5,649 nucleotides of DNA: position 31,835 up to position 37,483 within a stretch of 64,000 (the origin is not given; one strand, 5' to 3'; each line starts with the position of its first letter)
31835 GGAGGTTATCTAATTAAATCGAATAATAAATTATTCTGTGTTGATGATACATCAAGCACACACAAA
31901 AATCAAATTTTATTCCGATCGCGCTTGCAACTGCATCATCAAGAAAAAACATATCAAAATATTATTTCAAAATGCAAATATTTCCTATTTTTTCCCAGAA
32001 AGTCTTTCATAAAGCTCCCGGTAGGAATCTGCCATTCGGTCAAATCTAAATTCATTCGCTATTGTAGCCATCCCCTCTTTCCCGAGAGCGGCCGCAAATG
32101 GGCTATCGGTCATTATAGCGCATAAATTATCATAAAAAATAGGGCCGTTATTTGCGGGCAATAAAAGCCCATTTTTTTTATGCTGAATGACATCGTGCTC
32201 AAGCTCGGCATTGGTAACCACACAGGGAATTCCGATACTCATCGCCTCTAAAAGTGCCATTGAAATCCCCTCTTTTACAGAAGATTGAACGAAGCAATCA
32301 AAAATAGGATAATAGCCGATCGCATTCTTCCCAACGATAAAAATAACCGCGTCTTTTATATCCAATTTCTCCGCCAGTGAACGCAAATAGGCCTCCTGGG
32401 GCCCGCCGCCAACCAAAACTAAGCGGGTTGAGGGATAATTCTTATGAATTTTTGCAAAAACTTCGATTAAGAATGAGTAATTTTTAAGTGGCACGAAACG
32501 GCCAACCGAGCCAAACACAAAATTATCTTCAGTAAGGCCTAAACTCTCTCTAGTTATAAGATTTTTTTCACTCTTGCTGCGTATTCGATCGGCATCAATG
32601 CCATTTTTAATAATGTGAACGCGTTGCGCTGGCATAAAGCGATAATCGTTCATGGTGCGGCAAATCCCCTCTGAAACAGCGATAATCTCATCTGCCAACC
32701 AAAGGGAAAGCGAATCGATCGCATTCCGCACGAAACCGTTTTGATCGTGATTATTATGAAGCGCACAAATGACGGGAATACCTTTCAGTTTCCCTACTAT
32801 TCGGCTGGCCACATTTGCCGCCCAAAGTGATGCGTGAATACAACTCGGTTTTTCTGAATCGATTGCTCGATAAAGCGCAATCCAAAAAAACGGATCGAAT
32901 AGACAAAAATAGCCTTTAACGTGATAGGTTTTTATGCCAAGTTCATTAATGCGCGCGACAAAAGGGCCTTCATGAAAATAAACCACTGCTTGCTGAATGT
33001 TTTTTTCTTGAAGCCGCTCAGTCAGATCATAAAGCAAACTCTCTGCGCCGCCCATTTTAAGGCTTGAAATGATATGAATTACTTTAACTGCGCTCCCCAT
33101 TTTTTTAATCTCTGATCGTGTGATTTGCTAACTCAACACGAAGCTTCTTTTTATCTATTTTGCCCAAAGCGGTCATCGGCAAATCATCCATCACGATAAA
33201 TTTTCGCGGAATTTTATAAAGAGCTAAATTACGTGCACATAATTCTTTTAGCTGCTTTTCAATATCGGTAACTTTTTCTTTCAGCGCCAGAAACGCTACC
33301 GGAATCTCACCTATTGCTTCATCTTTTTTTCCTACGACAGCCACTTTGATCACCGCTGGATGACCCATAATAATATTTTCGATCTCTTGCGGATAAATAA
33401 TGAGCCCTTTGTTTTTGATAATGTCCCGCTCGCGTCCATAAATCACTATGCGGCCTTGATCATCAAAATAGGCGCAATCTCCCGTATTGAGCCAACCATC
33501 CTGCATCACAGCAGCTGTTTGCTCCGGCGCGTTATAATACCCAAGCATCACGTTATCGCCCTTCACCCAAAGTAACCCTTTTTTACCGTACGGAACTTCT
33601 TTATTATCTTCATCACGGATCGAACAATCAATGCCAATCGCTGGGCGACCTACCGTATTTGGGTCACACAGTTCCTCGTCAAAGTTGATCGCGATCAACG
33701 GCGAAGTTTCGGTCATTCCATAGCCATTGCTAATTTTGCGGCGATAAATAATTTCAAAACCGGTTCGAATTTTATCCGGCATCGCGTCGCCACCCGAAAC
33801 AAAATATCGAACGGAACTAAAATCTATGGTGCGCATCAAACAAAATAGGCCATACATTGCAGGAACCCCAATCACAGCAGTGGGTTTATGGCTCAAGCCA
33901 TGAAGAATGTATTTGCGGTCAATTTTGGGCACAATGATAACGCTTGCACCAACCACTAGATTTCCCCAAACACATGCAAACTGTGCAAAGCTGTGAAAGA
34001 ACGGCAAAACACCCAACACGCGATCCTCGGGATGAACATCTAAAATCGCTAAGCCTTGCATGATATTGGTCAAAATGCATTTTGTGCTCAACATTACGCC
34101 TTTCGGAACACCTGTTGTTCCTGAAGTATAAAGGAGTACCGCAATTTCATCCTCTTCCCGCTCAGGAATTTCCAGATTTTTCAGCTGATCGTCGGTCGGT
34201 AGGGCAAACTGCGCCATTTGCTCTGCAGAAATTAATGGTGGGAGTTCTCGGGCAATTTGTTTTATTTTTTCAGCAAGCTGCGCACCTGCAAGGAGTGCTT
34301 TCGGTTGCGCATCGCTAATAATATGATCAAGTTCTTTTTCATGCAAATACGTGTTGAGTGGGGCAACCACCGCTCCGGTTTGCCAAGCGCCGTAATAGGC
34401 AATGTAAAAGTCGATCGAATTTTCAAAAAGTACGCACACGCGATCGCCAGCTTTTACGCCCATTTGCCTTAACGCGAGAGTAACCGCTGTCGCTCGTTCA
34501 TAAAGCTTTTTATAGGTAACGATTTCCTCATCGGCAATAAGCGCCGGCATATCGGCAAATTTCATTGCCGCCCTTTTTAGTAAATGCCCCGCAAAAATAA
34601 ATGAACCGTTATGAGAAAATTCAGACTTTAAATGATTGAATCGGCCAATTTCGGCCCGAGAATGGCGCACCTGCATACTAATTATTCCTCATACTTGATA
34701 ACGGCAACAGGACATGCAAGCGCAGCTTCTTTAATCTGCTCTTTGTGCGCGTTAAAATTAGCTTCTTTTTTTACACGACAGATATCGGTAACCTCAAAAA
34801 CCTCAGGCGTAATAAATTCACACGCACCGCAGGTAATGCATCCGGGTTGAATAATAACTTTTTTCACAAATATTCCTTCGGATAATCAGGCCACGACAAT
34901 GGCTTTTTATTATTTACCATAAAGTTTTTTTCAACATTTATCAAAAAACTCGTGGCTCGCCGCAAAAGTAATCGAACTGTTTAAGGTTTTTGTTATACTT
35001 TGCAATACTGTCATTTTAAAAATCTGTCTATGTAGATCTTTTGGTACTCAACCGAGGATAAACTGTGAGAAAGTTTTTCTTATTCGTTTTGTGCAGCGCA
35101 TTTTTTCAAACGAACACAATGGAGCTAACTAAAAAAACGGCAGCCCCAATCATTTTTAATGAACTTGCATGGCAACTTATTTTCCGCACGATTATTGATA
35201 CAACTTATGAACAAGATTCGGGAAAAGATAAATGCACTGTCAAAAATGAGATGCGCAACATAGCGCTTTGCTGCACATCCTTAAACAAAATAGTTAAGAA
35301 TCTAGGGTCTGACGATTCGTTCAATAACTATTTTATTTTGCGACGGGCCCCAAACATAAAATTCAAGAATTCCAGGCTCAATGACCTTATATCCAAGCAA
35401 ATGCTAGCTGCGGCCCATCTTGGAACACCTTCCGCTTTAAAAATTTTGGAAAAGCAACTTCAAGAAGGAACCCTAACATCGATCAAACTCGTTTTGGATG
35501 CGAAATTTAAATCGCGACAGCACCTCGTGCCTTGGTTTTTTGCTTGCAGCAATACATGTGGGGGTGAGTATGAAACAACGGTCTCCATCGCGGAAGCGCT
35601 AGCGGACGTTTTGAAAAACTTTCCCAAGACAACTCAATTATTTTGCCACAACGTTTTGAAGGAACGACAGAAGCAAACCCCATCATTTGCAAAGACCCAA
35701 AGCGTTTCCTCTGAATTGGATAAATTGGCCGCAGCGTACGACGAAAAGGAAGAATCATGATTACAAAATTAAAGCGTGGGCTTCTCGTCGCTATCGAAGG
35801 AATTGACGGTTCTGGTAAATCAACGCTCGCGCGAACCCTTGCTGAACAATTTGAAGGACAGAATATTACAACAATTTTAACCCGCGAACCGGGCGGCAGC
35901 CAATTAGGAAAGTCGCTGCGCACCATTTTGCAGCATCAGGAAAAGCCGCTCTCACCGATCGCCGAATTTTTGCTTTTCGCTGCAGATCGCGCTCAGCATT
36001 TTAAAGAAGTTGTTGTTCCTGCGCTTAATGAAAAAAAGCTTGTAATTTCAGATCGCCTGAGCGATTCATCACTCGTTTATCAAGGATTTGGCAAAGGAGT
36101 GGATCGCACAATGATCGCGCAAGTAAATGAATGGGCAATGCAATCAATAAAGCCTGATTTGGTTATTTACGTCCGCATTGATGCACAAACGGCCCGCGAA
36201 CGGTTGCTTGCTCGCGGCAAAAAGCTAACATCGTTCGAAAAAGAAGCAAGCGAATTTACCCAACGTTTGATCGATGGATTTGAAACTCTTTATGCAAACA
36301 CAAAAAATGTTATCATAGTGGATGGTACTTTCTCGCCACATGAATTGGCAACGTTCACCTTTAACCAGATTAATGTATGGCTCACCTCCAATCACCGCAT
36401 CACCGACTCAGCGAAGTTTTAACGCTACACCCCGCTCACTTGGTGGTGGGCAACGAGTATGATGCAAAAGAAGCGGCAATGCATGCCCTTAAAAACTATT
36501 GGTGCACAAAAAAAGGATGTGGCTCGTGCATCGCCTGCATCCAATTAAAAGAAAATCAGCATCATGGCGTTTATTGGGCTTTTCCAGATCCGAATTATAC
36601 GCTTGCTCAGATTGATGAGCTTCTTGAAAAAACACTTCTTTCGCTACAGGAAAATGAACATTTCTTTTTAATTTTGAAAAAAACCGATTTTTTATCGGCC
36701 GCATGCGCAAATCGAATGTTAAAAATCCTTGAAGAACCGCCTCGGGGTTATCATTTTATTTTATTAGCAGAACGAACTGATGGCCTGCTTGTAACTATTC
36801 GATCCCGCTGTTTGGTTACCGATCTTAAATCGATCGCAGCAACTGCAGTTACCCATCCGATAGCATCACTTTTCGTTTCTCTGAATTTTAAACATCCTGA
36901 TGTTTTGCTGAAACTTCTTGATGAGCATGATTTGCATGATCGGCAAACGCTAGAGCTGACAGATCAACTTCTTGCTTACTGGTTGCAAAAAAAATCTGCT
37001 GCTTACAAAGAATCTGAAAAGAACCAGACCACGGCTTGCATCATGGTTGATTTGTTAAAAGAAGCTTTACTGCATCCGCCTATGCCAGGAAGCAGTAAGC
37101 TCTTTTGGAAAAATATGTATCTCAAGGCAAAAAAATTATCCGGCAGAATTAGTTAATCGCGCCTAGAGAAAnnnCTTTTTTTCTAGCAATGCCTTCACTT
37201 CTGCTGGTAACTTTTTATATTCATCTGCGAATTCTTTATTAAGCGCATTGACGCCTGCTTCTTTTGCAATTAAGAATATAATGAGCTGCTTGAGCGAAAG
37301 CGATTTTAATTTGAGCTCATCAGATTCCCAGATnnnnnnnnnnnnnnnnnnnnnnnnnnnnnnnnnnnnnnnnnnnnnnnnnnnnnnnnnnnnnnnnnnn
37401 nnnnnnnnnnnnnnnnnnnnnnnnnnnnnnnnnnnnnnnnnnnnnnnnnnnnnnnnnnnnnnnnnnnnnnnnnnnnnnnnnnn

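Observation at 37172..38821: Secreted chimera of a Skp1-like BTB/POZ domain and a seven-blade WD40 propeller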

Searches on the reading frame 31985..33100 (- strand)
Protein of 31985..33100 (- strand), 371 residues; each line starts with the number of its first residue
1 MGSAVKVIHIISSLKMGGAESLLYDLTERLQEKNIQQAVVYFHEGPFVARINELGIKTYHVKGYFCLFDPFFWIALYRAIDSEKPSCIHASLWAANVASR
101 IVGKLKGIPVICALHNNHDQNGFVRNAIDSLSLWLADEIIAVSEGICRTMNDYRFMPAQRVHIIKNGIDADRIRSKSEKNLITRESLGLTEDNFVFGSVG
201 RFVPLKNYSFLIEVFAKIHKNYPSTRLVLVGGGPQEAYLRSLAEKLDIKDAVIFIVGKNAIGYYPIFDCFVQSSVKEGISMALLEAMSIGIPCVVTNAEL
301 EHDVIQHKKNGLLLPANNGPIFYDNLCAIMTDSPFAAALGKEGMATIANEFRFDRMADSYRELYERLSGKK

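Call 16: search_protein_families(library=pfam, proteins=[window:31985-33100:-], max_evalue=0.001)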
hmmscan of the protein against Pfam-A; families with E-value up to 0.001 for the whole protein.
window:31985-33100:- (371 aa): 4 families
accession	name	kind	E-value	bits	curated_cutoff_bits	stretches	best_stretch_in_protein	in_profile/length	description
PF00534.26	Glycos_transf_1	-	2.3e-33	115.6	26.4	1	184-343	6-169/172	Glycosyl transferases group 1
PF13692.12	Glyco_trans_1_4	-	1.5e-25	90.5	27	1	195-332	3-142/142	Glycosyl transferases group 1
PF13439.12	Glyco_transf_4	-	1.9e-22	80.6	28.5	1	16-172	1-170/170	Glycosyltransferase Family 4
PF13579.12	Glyco_trans_4_4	-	7.5e-14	52.8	29.7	1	17-167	1-158/158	Glycosyl transferase 4-like domain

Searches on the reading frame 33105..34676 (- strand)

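Call 16: search_protein_families(library=pfam, proteins=[window:33105-34676:-], max_evalue=0.001)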
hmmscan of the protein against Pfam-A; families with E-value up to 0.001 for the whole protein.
window:33105-34676:- (523 aa): 2 families
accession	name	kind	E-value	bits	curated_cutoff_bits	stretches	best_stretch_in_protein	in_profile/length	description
PF00501.34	AMP-binding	-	6e-85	285.8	29.9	1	34-381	2-384/384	AMP-binding enzyme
PF13193.12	AMP-binding_C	-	2.4e-19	70.4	24.5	1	431-506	1-76/76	AMP-binding enzyme C-terminal domain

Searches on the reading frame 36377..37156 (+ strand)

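Call 16: search_protein_families(library=pfam, proteins=[window:36377-37156:+], max_evalue=0.001)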
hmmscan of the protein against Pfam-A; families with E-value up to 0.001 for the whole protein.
window:36377-37156:+ (259 aa): 1 family
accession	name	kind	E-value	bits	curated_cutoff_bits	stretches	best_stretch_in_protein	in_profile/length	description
PF13177.12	DNA_pol3_delta2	-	4.9e-24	85.6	27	1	17-153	18-160/161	DNA polymerase III, delta subunit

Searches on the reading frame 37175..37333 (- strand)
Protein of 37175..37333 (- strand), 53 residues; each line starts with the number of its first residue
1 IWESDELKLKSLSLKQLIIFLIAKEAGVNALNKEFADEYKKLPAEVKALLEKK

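Call 7: search_protein_families(library=pfam, proteins=[window:37175-37333:-], max_evalue=10)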
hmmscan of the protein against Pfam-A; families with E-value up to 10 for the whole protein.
seq(53 aa): 2 families
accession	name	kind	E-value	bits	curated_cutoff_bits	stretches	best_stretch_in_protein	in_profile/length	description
PF03461.20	TRCF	-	0.021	15.6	25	1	22-51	28-57/95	TRCF domain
PF18882.5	DUF5647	-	0.027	14.7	27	1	9-41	24-56/79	Family of unknown function (DUF5647)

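Call 69: search_solved_structures(query=A5, max_evalue=10, show_alignments=2)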
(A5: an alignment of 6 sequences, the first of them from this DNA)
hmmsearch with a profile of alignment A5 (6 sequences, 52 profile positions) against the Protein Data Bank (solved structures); distinct sequences matched with E-value up to 10: 13.
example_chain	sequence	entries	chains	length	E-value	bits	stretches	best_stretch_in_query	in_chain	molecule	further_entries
2mar_A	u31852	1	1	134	0.028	17.8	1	31-51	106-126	SXP/RAL-2 family protein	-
1tue_B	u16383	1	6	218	0.51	13.7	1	18-39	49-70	Regulatory protein E2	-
1u7l_A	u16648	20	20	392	0.9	12.9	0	1-39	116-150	Vacuolar ATP synthase subunit C | V-type proton ATPase subunit C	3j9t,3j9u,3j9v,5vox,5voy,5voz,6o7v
4hcn_A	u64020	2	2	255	0.95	12.8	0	28-47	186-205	Putative ATP/GTP binding protein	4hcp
4oxq_A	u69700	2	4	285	0.98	12.8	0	26-45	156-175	Manganese ABC transporter, periplasmic-binding protein SitA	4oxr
3gqm_A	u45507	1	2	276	1.1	12.6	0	28-47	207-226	Cell Inhibiting Factor (CifBp)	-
3eir_A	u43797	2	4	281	1.2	12.5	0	28-47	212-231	Putative ATP/GTP binding protein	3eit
3zk9_A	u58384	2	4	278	2.8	11.3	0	25-46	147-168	MANGANESE ABC TRANSPORTER SUBSTRATE-BINDING LIPOPROTEIN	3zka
3zk8_A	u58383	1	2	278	2.8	11.3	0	25-46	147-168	MANGANESE ABC TRANSPORTER SUBSTRATE-BINDING LIPOPROTEIN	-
3zk7_A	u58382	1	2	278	2.8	11.3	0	25-46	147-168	MANGANESE ABC TRANSPORTER SUBSTRATE-BINDING LIPOPROTEIN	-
4uto_A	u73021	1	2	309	4.8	10.6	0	36-48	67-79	MANGANESE ABC TRANSPORTER SUBSTRATE-BINDING LIPOPROTEIN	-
1psz_A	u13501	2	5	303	5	10.5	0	36-48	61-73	PROTEIN (SURFACE ANTIGEN PSAA) | MANGANESE ABC TRANSPORTER SUBSTRATE-BINDING LIPOPROTEIN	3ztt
4utp_A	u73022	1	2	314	5.2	10.5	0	36-48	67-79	MANGANESE ABC TRANSPORTER SUBSTRATE-BINDING LIPOPROTEIN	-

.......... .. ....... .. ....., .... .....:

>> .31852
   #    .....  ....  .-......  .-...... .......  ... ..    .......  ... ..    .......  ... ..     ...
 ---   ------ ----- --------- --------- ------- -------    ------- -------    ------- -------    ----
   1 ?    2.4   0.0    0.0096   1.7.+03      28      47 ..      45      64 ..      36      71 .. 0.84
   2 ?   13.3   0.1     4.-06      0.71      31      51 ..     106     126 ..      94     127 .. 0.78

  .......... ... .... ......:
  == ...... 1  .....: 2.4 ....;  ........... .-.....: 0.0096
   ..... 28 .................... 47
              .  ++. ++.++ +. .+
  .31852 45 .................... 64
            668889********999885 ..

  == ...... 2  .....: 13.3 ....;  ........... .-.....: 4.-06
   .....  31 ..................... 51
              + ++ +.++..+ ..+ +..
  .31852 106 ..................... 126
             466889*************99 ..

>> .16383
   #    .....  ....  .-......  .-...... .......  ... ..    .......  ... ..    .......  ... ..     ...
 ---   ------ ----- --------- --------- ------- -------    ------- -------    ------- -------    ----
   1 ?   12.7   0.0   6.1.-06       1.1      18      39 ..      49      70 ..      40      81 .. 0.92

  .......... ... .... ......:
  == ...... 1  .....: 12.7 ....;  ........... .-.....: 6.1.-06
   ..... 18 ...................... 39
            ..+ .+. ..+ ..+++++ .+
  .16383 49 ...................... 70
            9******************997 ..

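Call 70: search_protein_families(library=pfam, alignment_id=A5, max_evalue=10)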
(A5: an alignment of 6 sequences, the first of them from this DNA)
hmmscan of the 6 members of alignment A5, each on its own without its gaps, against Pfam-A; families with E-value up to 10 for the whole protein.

A. member 1, seq(52 aa): 2 families
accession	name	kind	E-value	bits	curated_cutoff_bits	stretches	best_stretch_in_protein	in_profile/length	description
PF03461.20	TRCF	-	0.02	15.7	25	1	21-50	28-57/95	TRCF domain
PF18882.5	DUF5647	-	0.035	14.3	27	1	9-40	25-56/79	Family of unknown function (DUF5647)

B. families by the number of members that match (of 6 scanned): 3 families
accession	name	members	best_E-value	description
PF03461.20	TRCF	2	0.02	TRCF domain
PF24812.1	wHTH_TTC3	1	0.019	TTC3-like, winged helix turn helix domain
PF18882.5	DUF5647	1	0.035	Family of unknown function (DUF5647)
